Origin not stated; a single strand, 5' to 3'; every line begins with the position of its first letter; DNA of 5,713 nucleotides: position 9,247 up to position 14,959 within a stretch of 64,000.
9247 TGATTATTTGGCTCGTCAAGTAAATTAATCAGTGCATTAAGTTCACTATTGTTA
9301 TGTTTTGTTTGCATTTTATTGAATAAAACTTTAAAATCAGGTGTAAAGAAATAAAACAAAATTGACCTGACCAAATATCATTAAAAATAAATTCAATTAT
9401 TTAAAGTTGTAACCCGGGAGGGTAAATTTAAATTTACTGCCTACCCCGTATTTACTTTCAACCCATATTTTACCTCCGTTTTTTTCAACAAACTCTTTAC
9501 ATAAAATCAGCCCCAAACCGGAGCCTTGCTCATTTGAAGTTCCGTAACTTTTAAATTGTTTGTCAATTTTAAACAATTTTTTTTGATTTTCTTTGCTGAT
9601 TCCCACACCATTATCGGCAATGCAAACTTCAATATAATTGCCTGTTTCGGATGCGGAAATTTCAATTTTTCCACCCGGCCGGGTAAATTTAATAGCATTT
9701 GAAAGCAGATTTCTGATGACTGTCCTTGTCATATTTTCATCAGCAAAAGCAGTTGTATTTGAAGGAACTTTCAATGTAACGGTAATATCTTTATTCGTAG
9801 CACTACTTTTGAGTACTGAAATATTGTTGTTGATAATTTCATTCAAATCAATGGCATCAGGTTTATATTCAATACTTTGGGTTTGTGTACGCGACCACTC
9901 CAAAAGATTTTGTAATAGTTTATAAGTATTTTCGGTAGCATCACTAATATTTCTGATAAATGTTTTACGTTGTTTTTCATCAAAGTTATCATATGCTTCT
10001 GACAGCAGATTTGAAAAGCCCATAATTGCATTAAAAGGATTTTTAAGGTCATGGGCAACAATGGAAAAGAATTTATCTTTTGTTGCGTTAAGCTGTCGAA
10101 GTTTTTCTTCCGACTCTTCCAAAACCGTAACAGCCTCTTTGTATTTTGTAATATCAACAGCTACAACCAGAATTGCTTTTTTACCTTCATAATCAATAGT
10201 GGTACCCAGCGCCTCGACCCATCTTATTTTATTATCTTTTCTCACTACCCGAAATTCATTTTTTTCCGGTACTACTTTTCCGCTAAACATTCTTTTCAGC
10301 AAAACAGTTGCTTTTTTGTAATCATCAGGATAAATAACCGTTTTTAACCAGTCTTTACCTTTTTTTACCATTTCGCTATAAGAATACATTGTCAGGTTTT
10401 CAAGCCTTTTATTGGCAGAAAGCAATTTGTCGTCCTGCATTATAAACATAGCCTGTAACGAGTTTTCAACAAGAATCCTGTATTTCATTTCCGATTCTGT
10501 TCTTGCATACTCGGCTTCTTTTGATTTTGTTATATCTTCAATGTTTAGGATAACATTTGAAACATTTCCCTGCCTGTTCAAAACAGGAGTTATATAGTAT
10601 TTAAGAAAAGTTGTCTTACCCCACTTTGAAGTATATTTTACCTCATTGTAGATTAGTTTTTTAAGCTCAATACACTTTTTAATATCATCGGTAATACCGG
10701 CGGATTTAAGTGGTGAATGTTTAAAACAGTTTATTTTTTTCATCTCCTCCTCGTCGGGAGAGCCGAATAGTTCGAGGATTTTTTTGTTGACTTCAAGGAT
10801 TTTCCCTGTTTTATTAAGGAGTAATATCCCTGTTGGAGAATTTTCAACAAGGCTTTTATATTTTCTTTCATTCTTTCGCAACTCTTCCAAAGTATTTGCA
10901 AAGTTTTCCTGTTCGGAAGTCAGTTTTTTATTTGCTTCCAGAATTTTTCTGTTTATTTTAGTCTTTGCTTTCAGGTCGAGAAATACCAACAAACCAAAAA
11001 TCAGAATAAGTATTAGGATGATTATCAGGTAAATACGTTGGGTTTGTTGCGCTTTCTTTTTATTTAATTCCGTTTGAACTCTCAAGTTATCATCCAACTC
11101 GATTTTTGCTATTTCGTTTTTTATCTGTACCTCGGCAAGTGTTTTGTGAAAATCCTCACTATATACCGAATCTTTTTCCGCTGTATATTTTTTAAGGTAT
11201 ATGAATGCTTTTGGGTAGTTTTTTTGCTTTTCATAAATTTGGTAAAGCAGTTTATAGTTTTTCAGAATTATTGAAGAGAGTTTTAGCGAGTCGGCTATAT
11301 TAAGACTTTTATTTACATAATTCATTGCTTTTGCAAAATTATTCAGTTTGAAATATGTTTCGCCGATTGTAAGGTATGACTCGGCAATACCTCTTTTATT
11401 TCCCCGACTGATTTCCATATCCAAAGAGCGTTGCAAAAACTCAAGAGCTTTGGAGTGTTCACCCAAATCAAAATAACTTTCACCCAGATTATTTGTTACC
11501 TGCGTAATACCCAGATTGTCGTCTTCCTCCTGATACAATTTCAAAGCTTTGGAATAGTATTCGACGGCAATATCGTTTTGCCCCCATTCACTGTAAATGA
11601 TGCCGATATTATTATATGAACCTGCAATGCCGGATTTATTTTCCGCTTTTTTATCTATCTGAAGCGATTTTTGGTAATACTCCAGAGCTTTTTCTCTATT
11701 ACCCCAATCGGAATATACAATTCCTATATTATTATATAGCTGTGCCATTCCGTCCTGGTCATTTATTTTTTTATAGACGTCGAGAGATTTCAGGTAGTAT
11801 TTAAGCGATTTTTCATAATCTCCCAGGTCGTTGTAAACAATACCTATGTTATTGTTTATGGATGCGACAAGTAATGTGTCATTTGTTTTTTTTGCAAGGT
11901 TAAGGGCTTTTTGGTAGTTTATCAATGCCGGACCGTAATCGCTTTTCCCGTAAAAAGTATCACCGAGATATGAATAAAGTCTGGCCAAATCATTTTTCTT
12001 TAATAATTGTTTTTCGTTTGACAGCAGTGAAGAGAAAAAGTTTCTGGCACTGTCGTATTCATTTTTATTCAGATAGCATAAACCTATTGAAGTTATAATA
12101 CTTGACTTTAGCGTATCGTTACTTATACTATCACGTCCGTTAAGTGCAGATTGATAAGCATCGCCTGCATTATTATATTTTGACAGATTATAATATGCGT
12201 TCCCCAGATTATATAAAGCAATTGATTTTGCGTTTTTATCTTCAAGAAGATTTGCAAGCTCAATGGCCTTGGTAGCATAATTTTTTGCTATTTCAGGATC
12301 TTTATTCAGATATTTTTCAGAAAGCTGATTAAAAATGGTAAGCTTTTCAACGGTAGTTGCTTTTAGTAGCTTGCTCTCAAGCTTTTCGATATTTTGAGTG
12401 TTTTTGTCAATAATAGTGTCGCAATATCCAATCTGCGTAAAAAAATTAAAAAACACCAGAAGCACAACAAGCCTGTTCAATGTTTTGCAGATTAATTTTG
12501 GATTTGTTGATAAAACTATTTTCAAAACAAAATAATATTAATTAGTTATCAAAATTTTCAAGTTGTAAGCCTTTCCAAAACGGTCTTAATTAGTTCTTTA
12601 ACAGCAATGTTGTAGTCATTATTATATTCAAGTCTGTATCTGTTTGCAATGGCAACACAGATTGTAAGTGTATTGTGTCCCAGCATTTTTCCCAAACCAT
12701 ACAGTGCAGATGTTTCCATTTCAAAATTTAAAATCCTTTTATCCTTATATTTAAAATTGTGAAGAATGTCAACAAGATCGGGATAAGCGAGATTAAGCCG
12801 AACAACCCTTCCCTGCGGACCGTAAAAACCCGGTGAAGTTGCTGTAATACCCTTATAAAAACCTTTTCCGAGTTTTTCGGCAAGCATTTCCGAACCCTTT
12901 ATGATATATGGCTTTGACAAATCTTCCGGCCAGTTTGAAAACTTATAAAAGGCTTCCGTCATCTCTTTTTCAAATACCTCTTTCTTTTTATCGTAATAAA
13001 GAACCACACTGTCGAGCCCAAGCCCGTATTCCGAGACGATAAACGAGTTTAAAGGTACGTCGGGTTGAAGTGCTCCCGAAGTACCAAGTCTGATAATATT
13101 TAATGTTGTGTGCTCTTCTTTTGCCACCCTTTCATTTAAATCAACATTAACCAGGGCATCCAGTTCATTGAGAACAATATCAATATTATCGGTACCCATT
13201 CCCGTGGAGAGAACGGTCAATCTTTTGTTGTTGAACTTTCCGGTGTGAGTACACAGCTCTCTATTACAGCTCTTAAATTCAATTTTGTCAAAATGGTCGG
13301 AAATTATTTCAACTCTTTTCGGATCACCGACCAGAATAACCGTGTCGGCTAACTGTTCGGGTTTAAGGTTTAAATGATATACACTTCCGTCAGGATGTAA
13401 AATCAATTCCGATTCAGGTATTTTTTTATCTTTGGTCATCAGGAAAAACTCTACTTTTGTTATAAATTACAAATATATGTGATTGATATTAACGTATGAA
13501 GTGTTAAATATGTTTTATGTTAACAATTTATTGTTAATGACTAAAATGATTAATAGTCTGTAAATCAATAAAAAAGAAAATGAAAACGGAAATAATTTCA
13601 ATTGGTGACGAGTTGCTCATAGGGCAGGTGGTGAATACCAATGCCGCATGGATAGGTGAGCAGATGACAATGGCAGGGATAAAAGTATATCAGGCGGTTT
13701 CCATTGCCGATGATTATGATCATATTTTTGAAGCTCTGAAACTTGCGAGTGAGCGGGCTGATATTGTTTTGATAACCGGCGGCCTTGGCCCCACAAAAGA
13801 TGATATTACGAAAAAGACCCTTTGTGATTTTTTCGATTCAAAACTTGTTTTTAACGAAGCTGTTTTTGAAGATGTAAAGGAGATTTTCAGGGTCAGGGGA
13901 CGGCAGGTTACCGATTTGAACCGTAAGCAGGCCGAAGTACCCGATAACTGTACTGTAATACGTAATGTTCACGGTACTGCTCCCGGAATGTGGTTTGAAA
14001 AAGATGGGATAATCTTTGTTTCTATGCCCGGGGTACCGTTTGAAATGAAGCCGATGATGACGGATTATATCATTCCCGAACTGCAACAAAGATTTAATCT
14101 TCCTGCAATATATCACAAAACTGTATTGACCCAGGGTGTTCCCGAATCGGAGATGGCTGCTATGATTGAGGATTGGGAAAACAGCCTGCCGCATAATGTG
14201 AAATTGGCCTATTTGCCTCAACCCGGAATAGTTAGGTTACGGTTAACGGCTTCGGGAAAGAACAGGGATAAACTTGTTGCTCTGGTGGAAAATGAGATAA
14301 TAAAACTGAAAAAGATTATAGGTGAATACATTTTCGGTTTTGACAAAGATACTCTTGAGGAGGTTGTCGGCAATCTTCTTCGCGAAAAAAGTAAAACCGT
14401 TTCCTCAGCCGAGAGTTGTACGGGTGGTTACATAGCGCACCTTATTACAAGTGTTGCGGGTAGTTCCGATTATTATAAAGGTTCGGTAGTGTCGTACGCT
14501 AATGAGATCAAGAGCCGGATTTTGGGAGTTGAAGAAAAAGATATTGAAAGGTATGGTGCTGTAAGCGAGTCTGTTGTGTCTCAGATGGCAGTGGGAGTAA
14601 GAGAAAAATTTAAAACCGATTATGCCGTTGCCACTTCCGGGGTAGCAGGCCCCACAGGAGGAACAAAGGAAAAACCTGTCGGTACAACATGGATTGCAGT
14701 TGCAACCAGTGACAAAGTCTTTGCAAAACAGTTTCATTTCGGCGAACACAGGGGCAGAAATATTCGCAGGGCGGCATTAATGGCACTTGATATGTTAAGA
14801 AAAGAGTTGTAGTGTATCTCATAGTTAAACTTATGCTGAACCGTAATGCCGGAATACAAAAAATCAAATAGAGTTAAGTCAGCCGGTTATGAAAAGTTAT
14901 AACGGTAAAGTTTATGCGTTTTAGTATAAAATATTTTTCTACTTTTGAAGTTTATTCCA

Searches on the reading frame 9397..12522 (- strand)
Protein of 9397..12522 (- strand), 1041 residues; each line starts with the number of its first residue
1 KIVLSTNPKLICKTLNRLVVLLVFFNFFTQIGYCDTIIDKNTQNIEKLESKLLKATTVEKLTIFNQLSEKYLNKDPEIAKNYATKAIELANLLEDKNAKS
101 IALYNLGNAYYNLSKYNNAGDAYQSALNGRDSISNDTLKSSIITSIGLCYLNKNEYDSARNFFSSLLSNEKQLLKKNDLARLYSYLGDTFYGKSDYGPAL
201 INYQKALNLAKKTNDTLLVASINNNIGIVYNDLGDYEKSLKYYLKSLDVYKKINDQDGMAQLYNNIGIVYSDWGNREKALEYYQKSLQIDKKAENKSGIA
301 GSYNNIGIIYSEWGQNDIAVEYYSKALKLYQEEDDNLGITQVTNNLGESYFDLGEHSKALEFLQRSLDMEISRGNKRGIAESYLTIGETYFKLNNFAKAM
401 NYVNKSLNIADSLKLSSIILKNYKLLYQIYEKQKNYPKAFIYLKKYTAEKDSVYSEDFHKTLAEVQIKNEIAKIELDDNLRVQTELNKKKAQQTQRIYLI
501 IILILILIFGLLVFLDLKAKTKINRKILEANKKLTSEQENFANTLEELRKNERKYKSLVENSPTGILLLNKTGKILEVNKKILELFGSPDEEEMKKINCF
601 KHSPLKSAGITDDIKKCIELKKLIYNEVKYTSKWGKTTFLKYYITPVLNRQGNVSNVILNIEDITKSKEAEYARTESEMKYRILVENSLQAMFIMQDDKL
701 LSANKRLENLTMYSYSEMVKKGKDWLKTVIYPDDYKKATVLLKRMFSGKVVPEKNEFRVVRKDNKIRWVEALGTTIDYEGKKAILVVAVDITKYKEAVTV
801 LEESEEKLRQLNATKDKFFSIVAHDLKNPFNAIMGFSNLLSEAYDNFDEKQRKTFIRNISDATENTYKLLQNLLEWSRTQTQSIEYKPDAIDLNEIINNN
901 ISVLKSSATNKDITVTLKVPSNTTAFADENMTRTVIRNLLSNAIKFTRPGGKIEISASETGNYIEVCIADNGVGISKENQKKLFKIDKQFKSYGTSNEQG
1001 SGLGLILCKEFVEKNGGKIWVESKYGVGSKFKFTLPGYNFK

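Call 10: search_protein_families(library=pfam, proteins=[window:9397-12522:-], max_evalue=0.00001)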
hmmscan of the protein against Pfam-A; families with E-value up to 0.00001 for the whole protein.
window:9397-12522:- (1041 aa): 20 families
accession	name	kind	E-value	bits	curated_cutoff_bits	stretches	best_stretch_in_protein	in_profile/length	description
PF13424.12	TPR_12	-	7.7e-53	177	30.1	4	219-292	2-77/77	Tetratricopeptide repeat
PF00515.34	TPR_1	-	2.2e-38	128.9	27.8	2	260-291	1-32/34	Tetratricopeptide repeat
PF07719.23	TPR_2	-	9.6e-30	100.7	27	0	260-292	1-33/34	Tetratricopeptide repeat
PF13181.12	TPR_8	-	1.3e-27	93.9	25.7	1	260-291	1-32/34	Tetratricopeptide repeat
PF02518.31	HATPase_c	-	4.4e-26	92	26.4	1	928-1036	2-108/111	Histidine kinase-, DNA gyrase B-, and HSP90-like ATPase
PF13374.12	TPR_10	-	1.6e-24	85.6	27.5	0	224-254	6-36/42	Tetratricopeptide repeat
PF13426.13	PAS_9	-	9.5e-21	74.5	27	2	563-666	1-103/103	PAS domain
PF13176.12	TPR_7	-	8.8e-14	50.8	27.9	0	264-296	3-35/36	Tetratricopeptide repeat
PF24885.1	TPR_NPHP3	-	6.3e-13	49.1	100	0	257-332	96-173/239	Nephrocystin-3 TPR domain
PF08447.18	PAS_3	-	2.8e-12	47.2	25.6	1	701-783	2-83/89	PAS fold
PF13188.13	PAS_8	-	1e-11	44.7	21.8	1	554-593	2-41/65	PAS domain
PF13174.12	TPR_6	-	1.4e-11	44.6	26.3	0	102-127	2-27/33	Tetratricopeptide repeat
PF13432.12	TPR_16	-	4.7e-11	43.4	32.7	0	314-368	11-59/65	Tetratricopeptide repeat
PF00989.32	PAS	-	1.5e-10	41.5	22.6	1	554-596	2-44/113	PAS fold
PF00512.31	HisKA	-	1.5e-10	41.4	26.9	1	815-881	2-65/66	His Kinase A (phospho-acceptor) domain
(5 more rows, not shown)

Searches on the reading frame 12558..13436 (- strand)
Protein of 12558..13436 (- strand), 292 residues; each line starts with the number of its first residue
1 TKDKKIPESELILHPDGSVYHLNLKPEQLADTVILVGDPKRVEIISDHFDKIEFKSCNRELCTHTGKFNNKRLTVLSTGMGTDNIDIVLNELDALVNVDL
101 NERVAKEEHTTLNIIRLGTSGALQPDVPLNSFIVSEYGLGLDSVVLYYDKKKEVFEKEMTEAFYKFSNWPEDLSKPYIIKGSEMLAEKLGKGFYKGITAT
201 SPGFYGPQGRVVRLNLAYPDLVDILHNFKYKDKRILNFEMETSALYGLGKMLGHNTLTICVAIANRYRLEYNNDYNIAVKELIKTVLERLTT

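Call 9: search_protein_families(library=ncbifam, proteins=[window:12558-13436:-], max_evalue=0.00001)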
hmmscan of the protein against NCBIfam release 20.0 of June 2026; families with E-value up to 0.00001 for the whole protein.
window:12558-13436:- (292 aa): 6 families
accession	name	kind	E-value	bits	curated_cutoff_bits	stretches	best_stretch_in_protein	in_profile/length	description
TIGR01718.1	Uridine-psphlse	equivalog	3.9e-26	91.9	280.3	1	19-147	1-115/245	uridine phosphorylase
NF008383.0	PRK11178.1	equivalog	7.9e-21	74.5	262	1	18-147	5-122/254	uridine phosphorylase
NF004489.0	PRK05819.1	subfamily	9e-21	74.2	230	1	20-136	4-108/236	DeoD-type purine-nucleoside phosphorylase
TIGR00107.1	deoD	equivalog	2.5e-18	66.4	232.25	1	21-136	1-104/232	purine-nucleoside phosphorylase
NF009914.0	PRK13374.1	subfamily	2.7e-17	63.1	338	1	20-146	4-117/235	DeoD-type purine-nucleoside phosphorylase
TIGR01719.1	euk_UDPppase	equivalog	6.6e-10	38.7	249.95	1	20-267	13-254/287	uridine phosphorylase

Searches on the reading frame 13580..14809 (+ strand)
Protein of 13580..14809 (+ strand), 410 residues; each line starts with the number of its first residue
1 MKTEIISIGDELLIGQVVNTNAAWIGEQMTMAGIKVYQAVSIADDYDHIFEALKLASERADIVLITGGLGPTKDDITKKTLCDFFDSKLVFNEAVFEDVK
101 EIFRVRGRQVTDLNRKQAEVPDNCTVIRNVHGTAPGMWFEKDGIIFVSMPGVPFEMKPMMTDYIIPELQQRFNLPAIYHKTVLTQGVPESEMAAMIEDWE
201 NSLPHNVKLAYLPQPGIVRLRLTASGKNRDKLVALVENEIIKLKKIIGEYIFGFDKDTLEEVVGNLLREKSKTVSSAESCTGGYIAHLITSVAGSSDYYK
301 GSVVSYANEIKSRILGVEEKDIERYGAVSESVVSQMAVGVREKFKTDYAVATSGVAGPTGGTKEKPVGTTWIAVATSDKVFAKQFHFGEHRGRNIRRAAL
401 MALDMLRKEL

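Call 10: search_protein_families(library=pfam, proteins=[window:13580-14809:+], max_evalue=0.00001)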
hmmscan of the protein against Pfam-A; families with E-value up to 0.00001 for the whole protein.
window:13580-14809:+ (410 aa): 3 families
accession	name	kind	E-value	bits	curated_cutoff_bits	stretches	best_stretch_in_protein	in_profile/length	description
PF02464.23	CinA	-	9.8e-58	194.6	23.5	1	257-409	2-154/155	Competence-damaged protein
PF00994.29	MoCF_biosynth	-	1.1e-34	119.7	26.6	1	4-169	1-143/144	Probable molybdopterin binding domain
PF18146.6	CinA_KH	-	2.5e-14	53.5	27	1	179-253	1-73/73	Damage-inducible protein CinA KH domain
